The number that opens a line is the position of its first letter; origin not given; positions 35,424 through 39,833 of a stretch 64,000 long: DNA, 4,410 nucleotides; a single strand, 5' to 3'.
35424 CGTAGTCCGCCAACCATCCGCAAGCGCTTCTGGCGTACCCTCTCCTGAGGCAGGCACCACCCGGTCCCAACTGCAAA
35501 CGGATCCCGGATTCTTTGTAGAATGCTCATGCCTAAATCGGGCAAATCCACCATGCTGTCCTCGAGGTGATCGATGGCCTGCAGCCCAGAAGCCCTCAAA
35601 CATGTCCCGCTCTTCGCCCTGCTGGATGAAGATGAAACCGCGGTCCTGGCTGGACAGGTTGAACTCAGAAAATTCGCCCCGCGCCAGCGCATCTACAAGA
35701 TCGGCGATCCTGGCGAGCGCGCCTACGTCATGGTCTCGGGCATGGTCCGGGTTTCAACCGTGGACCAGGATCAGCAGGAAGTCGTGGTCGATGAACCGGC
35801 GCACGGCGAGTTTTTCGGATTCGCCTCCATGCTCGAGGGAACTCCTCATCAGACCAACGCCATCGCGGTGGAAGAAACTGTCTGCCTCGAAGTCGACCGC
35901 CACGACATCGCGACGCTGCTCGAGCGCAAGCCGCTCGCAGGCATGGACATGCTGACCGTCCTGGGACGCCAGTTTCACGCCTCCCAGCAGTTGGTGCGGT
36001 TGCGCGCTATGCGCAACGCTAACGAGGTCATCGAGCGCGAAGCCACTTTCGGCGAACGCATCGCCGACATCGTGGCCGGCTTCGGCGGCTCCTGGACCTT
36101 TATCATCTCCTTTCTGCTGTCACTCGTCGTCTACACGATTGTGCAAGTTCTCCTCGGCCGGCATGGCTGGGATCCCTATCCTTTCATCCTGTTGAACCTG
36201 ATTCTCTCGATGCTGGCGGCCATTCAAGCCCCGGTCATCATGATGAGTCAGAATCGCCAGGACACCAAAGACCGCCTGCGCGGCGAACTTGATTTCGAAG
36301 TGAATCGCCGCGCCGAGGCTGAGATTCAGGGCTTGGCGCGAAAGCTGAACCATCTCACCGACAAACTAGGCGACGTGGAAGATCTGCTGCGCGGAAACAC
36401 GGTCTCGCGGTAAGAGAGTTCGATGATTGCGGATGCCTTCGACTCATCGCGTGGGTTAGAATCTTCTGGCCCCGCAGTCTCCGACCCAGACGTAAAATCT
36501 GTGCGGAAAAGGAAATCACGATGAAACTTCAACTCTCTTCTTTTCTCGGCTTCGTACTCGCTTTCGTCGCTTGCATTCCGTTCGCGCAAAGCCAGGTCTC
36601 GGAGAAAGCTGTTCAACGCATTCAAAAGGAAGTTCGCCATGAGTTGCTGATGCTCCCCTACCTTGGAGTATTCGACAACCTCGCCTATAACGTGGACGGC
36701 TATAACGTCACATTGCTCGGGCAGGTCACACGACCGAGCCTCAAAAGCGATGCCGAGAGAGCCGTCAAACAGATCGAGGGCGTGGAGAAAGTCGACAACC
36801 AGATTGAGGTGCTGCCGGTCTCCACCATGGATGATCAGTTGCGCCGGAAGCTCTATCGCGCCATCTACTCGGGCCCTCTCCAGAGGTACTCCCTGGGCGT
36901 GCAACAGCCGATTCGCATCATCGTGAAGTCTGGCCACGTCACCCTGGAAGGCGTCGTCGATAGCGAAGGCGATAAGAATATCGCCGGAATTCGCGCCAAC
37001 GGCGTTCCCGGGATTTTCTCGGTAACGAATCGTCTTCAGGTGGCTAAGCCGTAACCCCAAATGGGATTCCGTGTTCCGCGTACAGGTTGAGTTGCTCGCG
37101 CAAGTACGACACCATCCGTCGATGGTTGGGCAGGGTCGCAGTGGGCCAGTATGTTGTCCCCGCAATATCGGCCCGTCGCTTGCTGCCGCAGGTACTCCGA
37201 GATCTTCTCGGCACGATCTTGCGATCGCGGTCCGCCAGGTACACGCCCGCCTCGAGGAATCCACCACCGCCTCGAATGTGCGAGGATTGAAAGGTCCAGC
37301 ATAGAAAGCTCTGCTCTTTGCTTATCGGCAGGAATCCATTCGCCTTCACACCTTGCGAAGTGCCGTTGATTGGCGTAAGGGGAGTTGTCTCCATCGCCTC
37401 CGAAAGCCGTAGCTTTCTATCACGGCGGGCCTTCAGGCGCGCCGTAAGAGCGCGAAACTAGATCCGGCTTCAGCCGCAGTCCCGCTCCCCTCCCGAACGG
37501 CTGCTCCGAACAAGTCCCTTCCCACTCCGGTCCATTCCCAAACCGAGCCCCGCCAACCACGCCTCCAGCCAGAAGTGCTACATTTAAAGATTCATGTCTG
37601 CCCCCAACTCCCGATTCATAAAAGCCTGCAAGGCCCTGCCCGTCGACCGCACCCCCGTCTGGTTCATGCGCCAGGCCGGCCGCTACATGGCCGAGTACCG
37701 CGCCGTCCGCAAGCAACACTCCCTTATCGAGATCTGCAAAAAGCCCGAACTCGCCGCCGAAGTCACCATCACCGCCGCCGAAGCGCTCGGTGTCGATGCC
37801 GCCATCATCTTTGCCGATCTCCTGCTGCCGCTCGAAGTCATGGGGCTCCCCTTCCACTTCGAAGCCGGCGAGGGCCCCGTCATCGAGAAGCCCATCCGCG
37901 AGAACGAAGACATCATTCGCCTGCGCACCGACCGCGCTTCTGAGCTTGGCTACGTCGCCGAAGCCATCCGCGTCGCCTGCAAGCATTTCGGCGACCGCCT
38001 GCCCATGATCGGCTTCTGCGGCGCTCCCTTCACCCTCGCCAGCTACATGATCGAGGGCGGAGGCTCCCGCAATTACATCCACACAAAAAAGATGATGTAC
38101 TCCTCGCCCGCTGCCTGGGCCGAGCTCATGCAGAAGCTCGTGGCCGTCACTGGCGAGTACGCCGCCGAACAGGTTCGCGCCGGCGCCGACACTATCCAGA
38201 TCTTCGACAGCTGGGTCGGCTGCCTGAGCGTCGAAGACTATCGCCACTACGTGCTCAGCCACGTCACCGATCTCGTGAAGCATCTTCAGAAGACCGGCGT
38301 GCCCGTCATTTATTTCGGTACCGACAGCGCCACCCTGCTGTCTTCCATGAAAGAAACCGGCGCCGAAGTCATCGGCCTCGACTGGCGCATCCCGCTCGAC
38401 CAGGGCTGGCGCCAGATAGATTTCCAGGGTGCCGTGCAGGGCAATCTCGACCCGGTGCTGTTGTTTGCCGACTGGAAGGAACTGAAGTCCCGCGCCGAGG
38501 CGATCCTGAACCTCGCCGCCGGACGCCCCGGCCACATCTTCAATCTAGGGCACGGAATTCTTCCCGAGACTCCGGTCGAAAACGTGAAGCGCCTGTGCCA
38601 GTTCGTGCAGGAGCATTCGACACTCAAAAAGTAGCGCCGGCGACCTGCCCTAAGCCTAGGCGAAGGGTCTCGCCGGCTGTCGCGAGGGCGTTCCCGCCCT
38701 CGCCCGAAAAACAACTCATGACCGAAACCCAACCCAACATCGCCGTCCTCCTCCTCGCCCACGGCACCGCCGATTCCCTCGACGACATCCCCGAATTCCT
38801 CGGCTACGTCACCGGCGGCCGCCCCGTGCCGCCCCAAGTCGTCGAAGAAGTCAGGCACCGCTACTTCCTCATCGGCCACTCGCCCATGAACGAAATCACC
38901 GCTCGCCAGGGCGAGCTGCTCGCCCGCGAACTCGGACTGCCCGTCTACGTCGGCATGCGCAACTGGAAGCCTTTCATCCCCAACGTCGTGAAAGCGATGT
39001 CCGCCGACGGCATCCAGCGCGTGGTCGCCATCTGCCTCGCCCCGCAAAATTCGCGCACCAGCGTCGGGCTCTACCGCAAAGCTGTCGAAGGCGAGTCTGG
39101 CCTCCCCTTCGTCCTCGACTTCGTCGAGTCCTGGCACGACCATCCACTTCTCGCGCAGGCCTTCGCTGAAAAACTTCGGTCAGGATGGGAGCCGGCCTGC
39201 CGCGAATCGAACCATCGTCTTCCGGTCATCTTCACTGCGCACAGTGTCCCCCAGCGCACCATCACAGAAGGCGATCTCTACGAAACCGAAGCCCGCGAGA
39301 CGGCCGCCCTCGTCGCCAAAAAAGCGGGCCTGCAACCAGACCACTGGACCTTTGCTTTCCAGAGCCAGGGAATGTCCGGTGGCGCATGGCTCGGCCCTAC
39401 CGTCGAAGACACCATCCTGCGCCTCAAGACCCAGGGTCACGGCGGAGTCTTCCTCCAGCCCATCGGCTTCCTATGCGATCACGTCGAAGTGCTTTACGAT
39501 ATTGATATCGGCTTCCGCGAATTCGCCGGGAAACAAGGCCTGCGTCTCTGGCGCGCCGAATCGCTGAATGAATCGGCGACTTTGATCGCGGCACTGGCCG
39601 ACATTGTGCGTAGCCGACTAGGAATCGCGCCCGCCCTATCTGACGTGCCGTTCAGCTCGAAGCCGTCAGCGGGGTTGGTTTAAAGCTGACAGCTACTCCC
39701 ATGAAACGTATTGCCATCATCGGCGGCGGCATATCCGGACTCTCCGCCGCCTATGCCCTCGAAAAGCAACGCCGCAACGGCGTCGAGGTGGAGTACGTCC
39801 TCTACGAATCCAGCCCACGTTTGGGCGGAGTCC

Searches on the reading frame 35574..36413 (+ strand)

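Call 35: search_protein_families(library=pfam, proteins=[window:35574-36413:+], max_evalue=0.001)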
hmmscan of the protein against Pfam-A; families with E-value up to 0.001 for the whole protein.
window:35574-36413:+ (279 aa): 2 families
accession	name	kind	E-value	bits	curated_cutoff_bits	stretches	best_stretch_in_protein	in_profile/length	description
PF06210.16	DUF1003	-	9.1e-37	125.8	27.4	1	171-269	1-100/103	Protein of unknown function (DUF1003)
PF00027.35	cNMP_binding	-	1.6e-20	73.3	27.5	1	32-118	2-88/89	Cyclic nucleotide-binding domain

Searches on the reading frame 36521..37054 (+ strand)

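Call 35: search_protein_families(library=pfam, proteins=[window:36521-37054:+], max_evalue=0.001)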
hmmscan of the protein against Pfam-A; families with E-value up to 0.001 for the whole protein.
window:36521-37054:+ (177 aa): 1 family
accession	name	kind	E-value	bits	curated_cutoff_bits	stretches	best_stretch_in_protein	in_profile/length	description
PF04972.22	BON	-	3.4e-23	82.2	27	2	32-98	3-68/69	BON domain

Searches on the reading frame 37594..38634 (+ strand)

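Call 35: search_protein_families(library=pfam, proteins=[window:37594-38634:+], max_evalue=0.001)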
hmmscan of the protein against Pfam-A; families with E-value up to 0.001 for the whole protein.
window:37594-38634:+ (346 aa): 1 family
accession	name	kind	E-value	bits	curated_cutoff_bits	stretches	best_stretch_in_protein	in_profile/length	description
PF01208.23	URO-D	-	1.4e-126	422.6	23.9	1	4-341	2-346/346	Uroporphyrinogen decarboxylase (URO-D)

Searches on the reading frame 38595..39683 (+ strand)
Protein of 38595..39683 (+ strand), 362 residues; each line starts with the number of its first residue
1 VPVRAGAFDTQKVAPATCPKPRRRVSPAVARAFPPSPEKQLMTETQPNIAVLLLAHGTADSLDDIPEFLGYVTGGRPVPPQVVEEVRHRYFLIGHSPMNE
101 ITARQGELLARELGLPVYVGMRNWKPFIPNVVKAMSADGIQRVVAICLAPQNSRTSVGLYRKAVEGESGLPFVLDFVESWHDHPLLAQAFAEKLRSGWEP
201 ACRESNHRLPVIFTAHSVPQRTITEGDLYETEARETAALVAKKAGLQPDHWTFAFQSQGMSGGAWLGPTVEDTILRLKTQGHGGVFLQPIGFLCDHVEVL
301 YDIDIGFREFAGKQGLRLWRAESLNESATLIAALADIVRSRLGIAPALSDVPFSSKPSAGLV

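Call 36: search_protein_families(library=pfam, proteins=[window:38595-39683:+], max_evalue=0.001)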
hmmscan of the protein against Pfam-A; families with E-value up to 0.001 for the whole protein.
window:38595-39683:+ (362 aa): 1 family
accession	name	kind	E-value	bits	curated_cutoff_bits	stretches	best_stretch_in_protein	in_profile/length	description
PF00762.24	Ferrochelatase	-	8.1e-74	248.9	27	1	49-341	2-316/317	Ferrochelatase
